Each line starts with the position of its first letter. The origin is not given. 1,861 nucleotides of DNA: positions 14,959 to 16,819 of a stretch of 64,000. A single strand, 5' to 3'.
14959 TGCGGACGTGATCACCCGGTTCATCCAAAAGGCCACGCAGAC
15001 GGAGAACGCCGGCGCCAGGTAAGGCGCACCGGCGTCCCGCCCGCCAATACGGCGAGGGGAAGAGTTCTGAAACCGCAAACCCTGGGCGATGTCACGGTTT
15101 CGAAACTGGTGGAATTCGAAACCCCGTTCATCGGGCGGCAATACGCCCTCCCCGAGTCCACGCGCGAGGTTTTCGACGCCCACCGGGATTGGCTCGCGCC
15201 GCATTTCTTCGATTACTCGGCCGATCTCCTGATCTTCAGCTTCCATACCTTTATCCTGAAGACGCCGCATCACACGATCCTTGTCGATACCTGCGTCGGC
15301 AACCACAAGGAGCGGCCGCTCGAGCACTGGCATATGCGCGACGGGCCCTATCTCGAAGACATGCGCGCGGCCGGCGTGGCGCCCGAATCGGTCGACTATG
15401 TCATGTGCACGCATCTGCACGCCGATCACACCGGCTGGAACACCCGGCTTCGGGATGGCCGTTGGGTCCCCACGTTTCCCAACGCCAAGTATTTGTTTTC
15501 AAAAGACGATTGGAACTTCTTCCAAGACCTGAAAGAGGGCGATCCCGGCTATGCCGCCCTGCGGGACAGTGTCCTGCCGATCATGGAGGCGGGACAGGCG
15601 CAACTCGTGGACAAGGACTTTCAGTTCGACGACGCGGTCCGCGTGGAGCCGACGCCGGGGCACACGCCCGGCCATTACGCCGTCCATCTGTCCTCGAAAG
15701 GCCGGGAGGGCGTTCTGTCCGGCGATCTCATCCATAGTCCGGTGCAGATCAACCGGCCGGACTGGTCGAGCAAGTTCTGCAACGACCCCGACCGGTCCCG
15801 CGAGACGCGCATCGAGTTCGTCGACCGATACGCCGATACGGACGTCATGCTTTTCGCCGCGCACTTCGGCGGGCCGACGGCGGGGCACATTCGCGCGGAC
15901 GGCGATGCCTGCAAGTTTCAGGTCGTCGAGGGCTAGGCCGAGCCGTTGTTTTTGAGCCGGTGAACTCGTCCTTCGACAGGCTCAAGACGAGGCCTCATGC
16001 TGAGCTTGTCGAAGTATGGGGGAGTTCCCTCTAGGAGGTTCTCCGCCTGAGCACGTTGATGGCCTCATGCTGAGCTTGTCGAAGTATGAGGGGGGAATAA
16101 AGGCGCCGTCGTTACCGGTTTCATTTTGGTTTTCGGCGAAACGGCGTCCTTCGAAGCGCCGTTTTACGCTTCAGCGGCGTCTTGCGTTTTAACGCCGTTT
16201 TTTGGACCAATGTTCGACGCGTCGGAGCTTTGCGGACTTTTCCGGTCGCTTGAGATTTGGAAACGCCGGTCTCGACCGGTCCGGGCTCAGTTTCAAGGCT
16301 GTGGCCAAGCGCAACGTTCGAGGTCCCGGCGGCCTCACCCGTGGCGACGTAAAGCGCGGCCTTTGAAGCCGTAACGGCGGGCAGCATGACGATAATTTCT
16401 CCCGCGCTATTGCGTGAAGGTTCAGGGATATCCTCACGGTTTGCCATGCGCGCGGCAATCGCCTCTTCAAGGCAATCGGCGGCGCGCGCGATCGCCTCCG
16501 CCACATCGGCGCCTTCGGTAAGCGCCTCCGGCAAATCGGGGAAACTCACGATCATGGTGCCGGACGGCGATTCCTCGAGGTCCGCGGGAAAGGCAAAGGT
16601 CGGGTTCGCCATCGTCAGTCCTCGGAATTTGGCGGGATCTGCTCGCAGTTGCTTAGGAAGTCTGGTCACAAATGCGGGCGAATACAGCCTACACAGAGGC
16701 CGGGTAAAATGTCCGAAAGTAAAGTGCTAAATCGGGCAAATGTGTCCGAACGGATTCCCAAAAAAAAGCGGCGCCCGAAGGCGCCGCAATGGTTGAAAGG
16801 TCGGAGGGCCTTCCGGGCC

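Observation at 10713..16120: REP-flanked island of duplicated LLM monooxygenase + alpha/beta-hydrolase pairs plus an MBL-fold lactonase-like enzyme: candidate Baeyer-Villiger / lactone-hydrolysis catabolic module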

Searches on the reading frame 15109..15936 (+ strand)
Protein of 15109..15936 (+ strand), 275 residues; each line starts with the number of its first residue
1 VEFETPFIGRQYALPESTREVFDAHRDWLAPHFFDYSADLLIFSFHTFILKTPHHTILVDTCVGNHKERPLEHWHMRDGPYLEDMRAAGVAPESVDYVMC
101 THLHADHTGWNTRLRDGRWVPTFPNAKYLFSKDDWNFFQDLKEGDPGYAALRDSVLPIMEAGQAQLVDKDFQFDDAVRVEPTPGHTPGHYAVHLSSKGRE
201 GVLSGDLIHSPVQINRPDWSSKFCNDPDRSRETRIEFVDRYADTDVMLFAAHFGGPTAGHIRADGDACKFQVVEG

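Call 4: search_protein_families(library=pfam, proteins=[window:15109-15936:+])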
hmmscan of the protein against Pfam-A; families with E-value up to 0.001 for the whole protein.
window:15109-15936:+ (275 aa): 1 family
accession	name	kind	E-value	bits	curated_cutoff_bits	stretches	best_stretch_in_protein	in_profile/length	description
PF00753.33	Lactamase_B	-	5.2e-20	72.7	22.7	1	48-231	9-174/196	Metallo-beta-lactamase superfamily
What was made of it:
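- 15067..15936 (+): MBL-fold lactonase-like hydrolase: a backbone neighbour co-oriented with ABH2, not a conserved module member. Lactamase_B 5e-20 (call 4).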

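Call 5: search_protein_families(library=ncbifam, proteins=[window:15109-15936:+], max_evalue=0.01)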
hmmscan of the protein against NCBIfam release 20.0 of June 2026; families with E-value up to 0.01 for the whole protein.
window:15109-15936:+ (275 aa): 14 families
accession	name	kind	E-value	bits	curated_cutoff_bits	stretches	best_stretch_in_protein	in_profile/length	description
NF047979.1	lactonase_AidB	equivalog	7.2e-22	77.9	360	1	43-267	49-265/271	AidB family quorum-quenching N-acyl homoserine lactonase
NF047919.1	lactonase_YtnP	equivalog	1.3e-16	60.6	425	1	46-244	48-245/274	YtnP family quorum-quenching lactonase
NF045700.1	AHLLactAttM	equivalog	2.7e-10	40.2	390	1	81-197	80-190/257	AttM family quorum-quenching N-acyl homoserine lactonase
NF047925.1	pyridox_lacton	equivalog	1.2e-08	35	325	1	84-247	78-249/268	4-pyridoxolactonase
NF045699.1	AHLLactAiiA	equivalog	1.6e-08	34.1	375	1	83-199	84-183/251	quorum-quenching N-acyl homoserine lactonase AiiA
NF053820.1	MBLfold_Strvi7410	exception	1.7e-06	27.7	525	0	49-120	28-92/343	Strvi_7410 family MBL fold metallo-hydrolase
NF012229.1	bla_class_B_core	domain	1.8e-05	24.9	100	1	46-193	16-137/139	metallo-beta-lactamase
TIGR03413.1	GSH_gloB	equivalog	0.00011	21.7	200.8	0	95-117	44-66/248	hydroxyacylglutathione hydrolase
NF000469.2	CAR_gen_B3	exception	0.00014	21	500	1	46-195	75-205/311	CAR family subclass B3 metallo-beta-lactamase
NF033105.1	bla_subclass_B3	equivalog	0.00018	20.9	240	1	83-195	50-156/257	subclass B3 metallo-beta-lactamase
NF033106.1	blaL1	exception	0.0013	17.8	560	1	81-115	84-118/290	L1 family subclass B3 metallo-beta-lactamase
NF047976.1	lactonase_AhlS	equivalog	0.002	17.3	475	1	76-110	84-119/276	AhlS family quorum-quenching N-acyl homoserine lactonase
NF040874.1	blaPJM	exception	0.0025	17.4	630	1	82-191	84-188/301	PJM family subclass B3 metallo-beta-lactamase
NF041257.1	GntH_guanitoxin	equivalog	0.0096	14.8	333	0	83-115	56-88/374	guanitoxin biosynthesis MBL fold metallo-hydrolase GntH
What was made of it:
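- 15067..15936 (+): AidB model scores 77.9 bits against a cut-off of 360 (call 5).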

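Call 39: search_solved_structures(query=window:15109-15936:+, max_evalue=0.001)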
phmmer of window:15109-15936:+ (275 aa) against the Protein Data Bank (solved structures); distinct sequences matched with E-value up to 0.001: 19.
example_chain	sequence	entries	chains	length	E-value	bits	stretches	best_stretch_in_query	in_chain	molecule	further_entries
4xuk_A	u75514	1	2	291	3.3e-23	85.7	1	79-267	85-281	Putative hydrolase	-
7y7u_A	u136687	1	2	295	9.6e-21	77.6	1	84-271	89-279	MBL fold metallo-hydrolase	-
5hif_A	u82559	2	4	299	3.8e-20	75.6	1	79-271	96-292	reconstructed lactonase ancestor, Anc1-MPH | dihydrocoumarin hydrolase, AncDHCH1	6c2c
4le6_A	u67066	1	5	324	1.5e-16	63.9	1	80-267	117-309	Organophosphorus hydrolase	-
4o98_A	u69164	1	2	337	7e-16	61.6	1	80-267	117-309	organophosphorus hydrolase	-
1p9e_A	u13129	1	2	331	2.6e-15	59.8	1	82-271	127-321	Methyl Parathion Hydrolase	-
8zu4_A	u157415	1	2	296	2.6e-15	59.8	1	79-271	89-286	Methyl parathion hydrolase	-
8zu5_A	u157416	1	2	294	3e-15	59.6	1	82-271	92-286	Methyl parathion hydrolase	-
4zo2_A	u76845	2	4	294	8.5e-14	54.8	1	43-263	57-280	Acylhomoserine lactonase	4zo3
3esh_A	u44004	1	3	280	1.1e-12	51.1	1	44-234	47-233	Protein similar to metal-dependent hydrolase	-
9kho_A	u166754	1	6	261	1.1e-05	28.2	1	82-193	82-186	N-acylhomoserine lactonase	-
9khq_A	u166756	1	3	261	1.1e-05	28.1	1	81-192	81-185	N-acylhomoserine lactonase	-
2a7m_A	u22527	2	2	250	0.00011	24.8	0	84-199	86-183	N-acyl homoserine lactone hydrolase | N-acyl homoserine lactonase AiiA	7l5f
2br6_A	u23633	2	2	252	0.00011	24.8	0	84-200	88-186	AIIA-LIKE PROTEIN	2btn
5eh9_A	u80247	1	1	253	0.00012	24.8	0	84-200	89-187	N-acyl homoserine lactonase AiiA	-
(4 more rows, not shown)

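Call 43: find_homologous_proteins(query=window:15109-15936:+, max_evalue=1e-30)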
Query window:15109-15936:+ (275 aa): 7702 proteins with E <= 1e-30 among 8000 candidates; the best 120 are listed.
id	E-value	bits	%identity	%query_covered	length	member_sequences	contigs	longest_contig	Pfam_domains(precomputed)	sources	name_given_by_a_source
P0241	2.7e-172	590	89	100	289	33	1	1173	PF00753.34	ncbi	-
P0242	1.5e-170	584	87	100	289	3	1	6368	PF00753.34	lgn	-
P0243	1.3e-130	453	70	97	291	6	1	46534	PF00753.34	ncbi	-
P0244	1.1e-125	437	67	100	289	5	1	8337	PF00753.34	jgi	jgi:glyoxylase-like metal-dependent hydrolase (beta-lactamase superfamily II)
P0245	2.8e-122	426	65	99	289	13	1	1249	PF00753.34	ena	-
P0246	4.3e-122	425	64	97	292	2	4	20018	PF00753.34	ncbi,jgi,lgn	jgi:glyoxylase-like metal-dependent hydrolase (beta-lactamase superfamily II)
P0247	4.6e-108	379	58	100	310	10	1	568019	PF00753.34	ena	-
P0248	5.1e-108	379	61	95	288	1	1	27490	PF00753.34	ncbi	-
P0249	6.5e-108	379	61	95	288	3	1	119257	PF00753.34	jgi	jgi:glyoxylase-like metal-dependent hydrolase (beta-lactamase superfamily II)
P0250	4.8e-106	372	62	91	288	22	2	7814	PF00753.34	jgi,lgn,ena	-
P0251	6.1e-106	372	62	91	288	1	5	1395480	PF00753.34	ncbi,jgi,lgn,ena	jgi:glyoxylase-like metal-dependent hydrolase (beta-lactamase superfamily II)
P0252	2.9e-105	370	58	95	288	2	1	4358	PF00753.34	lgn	-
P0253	6.9e-105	369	61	95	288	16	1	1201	PF00753.34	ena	-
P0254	1.4e-104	368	57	96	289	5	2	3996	PF00753.34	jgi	jgi:glyoxylase-like metal-dependent hydrolase (beta-lactamase superfamily II)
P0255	2.1e-104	367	57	95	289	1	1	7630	PF00753.34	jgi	-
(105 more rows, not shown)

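Call 44: find_encoding_contigs(protein=P0242, flank=10000, max_places=2)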
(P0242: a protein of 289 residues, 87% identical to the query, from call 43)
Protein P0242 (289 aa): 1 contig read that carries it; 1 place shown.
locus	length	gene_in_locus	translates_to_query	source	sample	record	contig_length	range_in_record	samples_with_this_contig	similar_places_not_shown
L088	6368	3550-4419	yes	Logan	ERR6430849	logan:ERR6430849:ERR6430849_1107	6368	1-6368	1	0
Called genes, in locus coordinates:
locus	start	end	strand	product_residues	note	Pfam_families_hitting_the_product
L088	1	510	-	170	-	?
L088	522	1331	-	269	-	PF00561:Abhydrolase_1 (weak), PF12697:Abhydrolase_6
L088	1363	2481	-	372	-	PF00296:Bac_luciferase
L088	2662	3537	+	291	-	PF00561:Abhydrolase_1, PF12146:Hydrolase_4, PF12697:Abhydrolase_6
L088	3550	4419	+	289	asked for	PF00753:Lactamase_B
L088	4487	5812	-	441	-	PF00463:ICL, PF13714:PEP_mutase, PF00463:ICL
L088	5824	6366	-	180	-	?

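Call 45: find_encoding_contigs(protein=P0243, flank=10000, max_places=2)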
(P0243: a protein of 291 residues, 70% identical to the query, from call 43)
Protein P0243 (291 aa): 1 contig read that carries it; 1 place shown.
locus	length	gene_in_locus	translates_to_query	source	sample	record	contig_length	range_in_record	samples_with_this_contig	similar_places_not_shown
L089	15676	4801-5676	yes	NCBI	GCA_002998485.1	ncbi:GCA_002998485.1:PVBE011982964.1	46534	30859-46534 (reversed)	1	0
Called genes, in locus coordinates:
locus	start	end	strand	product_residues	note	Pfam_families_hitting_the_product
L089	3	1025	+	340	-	?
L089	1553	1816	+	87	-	PF00890:FAD_binding_2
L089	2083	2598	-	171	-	PF25084:LbH_EIF2B (faint), PF25087:GMPPB_C (faint), PF14602:Hexapep_2 (faint), PF00132:Hexapep (weak)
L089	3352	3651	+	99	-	PF16747:Adhesin_E (weak)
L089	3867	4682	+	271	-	PF00578:AhpC-TSA, PF02630:SCO1-SenC, PF08534:Redoxin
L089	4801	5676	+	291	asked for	PF00753:Lactamase_B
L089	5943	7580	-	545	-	PF20656:MS_N, PF01274:MS_TIM-barrel, PF20659:MS_C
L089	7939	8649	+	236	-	PF00857:Isochorismatase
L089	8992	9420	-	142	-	PF01370:Epimerase (weak)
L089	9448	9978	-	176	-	PF01073:3Beta_HSD, PF01370:Epimerase, PF04321:RmlD_sub_bind, PF16363:GDP_Man_Dehyd (weak)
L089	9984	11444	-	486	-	PF00294:PfkB, PF01467:CTP_transf_like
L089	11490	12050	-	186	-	PF00072:Response_reg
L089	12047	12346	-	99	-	PF02518:HATPase_c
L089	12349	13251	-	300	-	PF25323:6TM_PilS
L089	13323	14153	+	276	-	PF00005:ABC_tran, PF13304:AAA_21 (weak)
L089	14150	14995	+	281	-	PF01061:ABC2_membrane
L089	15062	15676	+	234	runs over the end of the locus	PF04366:Ysc84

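Call 46: find_encoding_contigs(protein=P0246, flank=10000, max_places=2)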
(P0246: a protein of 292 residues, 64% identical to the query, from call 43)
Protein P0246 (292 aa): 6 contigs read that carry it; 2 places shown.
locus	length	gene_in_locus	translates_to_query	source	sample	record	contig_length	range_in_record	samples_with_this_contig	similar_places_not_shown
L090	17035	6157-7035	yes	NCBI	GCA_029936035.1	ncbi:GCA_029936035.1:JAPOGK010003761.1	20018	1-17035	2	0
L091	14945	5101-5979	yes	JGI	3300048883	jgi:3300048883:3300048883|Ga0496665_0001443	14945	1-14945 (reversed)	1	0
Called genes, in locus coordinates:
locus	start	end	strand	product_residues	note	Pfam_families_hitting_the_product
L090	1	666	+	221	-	?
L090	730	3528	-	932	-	PF02739:5_3_exonuc_N, PF01367:5_3_exonuc, PF01612:DNA_pol_A_exo1, PF00476:DNA_pol_A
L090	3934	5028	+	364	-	PF00005:ABC_tran, PF13304:AAA_21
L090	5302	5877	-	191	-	-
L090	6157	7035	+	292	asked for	PF00753:Lactamase_B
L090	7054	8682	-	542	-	PF20656:MS_N, PF01274:MS_TIM-barrel, PF20659:MS_C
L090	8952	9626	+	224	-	PF00857:Isochorismatase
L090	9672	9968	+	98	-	-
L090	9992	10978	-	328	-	PF01073:3Beta_HSD, PF01370:Epimerase, PF04321:RmlD_sub_bind (weak), PF16363:GDP_Man_Dehyd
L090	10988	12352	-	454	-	PF00294:PfkB, PF08543:Phos_pyr_kin (weak), PF01467:CTP_transf_like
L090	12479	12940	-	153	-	PF00072:Response_reg, PF02954:HTH_8 (faint)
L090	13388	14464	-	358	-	-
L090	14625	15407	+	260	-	PF00005:ABC_tran, PF13304:AAA_21 (weak)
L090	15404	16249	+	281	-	PF01061:ABC2_membrane, PF12698:ABC2_membrane_3 (weak)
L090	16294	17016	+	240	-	PF04366:Ysc84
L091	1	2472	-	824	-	?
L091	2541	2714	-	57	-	PF10276:zf-CHCC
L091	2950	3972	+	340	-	PF00005:ABC_tran, PF13304:AAA_21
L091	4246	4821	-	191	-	-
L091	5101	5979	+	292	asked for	PF00753:Lactamase_B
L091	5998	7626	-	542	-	PF20656:MS_N, PF01274:MS_TIM-barrel, PF20659:MS_C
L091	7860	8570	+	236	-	PF00857:Isochorismatase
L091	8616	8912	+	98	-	-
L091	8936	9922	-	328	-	PF01073:3Beta_HSD, PF01370:Epimerase, PF04321:RmlD_sub_bind (weak), PF16363:GDP_Man_Dehyd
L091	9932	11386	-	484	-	PF00294:PfkB, PF08543:Phos_pyr_kin (weak), PF01467:CTP_transf_like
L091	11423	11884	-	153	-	PF00072:Response_reg, PF02954:HTH_8 (faint)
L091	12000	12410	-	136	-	PF02518:HATPase_c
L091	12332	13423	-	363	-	-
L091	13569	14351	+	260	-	PF00005:ABC_tran, PF13304:AAA_21 (weak)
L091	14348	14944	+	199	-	?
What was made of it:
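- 15067..15936 (+): In L089, L090 and L091 it is adjacent to malate synthase with no LLM or ABH (calls 45, 46).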

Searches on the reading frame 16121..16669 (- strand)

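Call 29: search_protein_families(library=pfam, proteins=[window:16121-16669:-], max_evalue=0.00001)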
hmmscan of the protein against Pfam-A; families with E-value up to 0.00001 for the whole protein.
window:16121-16669:- (182 aa): 0 families

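Call 67: search_protein_families(library=pfam, proteins=[window:16121-16669:-], max_evalue=0.05)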
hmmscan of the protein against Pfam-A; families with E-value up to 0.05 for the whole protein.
window:16121-16669:- (182 aa): 2 families
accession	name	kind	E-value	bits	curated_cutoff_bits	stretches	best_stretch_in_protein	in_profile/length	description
PF15919.11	HicB_lk_antitox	-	0.0009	19.8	27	1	27-86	1-60/123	HicB_like antitoxin of bacterial toxin-antitoxin system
PF15970.11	HicB-like_2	-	0.0013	19.3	30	1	35-104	11-80/81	HicB_like antitoxin of bacterial toxin-antitoxin system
